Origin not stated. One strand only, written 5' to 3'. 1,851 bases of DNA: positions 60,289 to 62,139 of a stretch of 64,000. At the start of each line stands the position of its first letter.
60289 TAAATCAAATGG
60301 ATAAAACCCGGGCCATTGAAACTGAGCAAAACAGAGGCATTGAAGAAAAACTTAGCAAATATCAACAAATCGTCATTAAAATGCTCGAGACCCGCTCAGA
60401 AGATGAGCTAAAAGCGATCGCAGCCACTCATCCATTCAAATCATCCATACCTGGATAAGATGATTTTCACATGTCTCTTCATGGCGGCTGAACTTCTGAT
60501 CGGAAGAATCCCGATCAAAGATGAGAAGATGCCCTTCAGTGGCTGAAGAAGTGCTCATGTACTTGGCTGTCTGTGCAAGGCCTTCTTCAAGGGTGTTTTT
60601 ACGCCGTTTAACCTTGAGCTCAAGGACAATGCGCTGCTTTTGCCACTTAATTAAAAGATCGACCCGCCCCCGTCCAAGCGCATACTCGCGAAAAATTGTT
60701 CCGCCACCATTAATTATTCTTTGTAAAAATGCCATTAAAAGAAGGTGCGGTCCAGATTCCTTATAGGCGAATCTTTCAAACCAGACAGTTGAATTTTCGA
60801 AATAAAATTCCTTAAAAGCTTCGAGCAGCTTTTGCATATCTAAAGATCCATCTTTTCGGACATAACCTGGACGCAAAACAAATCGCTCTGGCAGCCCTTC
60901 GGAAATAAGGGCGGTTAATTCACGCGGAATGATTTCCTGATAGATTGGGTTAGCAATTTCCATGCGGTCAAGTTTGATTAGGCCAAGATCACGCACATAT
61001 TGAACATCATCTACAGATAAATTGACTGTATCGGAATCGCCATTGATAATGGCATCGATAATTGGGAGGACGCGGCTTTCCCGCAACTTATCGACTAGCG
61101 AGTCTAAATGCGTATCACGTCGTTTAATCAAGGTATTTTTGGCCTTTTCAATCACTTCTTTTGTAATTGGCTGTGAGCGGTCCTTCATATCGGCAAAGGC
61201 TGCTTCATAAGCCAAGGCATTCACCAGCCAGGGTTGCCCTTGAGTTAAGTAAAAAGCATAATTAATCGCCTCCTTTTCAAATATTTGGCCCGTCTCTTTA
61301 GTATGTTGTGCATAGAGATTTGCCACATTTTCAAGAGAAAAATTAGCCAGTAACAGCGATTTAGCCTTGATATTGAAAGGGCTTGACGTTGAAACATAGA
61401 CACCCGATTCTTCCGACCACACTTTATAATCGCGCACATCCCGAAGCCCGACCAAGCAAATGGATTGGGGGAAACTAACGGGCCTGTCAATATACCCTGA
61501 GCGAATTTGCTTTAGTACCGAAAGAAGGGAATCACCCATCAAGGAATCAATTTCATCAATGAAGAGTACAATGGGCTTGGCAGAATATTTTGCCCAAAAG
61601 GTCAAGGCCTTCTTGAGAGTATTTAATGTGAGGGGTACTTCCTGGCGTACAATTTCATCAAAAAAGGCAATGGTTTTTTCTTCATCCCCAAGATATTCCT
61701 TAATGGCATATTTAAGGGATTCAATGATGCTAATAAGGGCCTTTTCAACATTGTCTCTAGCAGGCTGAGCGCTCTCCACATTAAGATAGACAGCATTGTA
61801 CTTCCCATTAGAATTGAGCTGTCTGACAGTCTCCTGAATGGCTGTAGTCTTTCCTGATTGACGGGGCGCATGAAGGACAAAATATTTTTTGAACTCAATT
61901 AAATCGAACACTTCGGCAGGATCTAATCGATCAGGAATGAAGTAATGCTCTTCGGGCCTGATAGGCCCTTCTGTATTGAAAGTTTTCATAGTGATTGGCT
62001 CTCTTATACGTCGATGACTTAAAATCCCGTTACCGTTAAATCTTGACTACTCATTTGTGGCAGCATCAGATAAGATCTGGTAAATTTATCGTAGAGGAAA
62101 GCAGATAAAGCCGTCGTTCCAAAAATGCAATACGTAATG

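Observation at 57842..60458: Divergent pair of paralogous YopJ/HopZ/AvrA-like (clan CE) putative effectors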

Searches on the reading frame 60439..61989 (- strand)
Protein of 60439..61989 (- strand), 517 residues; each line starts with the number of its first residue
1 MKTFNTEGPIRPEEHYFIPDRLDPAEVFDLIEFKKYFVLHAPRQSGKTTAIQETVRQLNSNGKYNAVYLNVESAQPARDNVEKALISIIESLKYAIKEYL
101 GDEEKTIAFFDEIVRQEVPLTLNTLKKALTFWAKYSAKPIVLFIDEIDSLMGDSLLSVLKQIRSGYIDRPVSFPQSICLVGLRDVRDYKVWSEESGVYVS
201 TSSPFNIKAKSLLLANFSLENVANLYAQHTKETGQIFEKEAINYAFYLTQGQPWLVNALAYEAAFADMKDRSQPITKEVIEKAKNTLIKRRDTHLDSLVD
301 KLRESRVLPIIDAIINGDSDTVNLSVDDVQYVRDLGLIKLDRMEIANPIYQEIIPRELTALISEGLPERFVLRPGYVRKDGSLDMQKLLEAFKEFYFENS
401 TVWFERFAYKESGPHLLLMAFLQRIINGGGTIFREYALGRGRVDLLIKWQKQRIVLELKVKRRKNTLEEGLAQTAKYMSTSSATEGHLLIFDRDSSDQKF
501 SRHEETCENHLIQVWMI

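Call 36: search_protein_families(library=pfam, proteins=[window:60439-61989:-], max_evalue=0.01)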
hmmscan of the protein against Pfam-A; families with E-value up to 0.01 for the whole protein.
window:60439-61989:- (517 aa): 11 families
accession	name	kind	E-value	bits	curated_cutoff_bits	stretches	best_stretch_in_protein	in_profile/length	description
PF14516.12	AAA_35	-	3.3e-10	39.7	27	1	39-344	36-317/331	AAA-like domain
PF13173.12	AAA_14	-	1e-08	35.7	27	1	36-126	4-82/129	AAA domain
PF13401.12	AAA_22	-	1.2e-05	26.1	27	1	37-186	8-127/130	AAA domain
PF01637.24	ATPase_2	-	1.4e-05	25.5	33.2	1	38-257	24-223/225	ATPase domain predominantly from Archaea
PF24883.2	NPHP3_N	-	1.5e-05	25.6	24.8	1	35-162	23-149/164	Nephrocystin 3, N-terminal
PF00004.35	AAA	-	5.1e-05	24.2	21.2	1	38-154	2-73/131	ATPase family associated with various cellular activities (AAA)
PF13191.12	AAA_16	-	9.7e-05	23.4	32.6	1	36-150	26-144/167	AAA ATPase domain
PF13366.12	PDDEXK_3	-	0.00031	21.5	22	1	433-502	52-116/117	PD-(D/E)XK nuclease superfamily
PF08011.17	PDDEXK_9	-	0.00045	20.6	25.5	1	417-480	9-78/105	PD-(D/E)XK nuclease superfamily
PF01939.22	NucS_C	-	0.00087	19.7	24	1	418-479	9-68/124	Endonuclease NucS C-terminal domain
PF07693.20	KAP_NTPase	-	0.0013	18.5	20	0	121-163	138-176/293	KAP family P-loop domain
